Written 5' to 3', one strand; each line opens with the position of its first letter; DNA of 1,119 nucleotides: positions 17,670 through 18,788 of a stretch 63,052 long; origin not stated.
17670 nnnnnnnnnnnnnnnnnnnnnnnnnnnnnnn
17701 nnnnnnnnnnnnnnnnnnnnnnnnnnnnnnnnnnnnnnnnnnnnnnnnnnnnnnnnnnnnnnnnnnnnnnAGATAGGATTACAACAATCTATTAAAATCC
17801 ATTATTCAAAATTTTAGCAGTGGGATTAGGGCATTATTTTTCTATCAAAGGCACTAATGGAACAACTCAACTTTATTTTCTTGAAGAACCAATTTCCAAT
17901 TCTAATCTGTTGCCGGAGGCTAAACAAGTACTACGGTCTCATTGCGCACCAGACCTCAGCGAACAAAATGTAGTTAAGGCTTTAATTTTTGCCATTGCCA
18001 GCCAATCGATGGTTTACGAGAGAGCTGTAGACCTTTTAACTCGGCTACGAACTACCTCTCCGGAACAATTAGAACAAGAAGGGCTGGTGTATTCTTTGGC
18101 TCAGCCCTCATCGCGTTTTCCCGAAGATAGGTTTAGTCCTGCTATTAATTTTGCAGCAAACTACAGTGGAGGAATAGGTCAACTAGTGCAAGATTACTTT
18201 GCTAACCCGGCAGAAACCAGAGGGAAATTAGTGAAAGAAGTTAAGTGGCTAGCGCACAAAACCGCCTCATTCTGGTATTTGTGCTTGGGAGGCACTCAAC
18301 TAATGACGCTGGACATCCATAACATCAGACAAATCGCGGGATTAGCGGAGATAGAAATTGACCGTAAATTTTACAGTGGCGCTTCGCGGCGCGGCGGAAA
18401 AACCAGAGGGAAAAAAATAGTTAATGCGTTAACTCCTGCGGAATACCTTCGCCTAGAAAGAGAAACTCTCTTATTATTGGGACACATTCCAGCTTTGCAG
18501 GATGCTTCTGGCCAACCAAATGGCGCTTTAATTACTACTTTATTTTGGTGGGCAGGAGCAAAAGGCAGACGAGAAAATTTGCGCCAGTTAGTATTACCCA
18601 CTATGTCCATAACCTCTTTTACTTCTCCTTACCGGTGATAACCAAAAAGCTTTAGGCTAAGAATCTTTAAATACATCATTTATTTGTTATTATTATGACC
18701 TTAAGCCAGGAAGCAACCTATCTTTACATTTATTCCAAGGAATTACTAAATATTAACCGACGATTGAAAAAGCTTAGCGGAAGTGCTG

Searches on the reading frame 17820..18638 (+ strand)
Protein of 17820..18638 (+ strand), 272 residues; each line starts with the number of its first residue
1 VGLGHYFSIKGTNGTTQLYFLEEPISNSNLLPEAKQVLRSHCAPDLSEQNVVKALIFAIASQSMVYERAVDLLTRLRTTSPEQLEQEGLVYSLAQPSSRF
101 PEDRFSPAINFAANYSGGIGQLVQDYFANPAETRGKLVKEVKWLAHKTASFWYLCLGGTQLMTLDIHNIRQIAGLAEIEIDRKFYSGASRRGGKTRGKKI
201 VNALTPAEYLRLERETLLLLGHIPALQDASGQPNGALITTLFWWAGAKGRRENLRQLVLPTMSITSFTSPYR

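Call 58: search_protein_families(library=pfam, proteins=[window:17820-18638:+], max_evalue=0.00001)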
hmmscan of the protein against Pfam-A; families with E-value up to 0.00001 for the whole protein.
window:17820-18638:+ (272 aa): 1 family
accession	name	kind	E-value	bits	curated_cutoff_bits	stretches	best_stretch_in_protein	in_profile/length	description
PF22175.2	Ogg-HhH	-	5.1e-07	29.8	27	1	47-182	16-149/173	8-oxoguanine DNA glycosylase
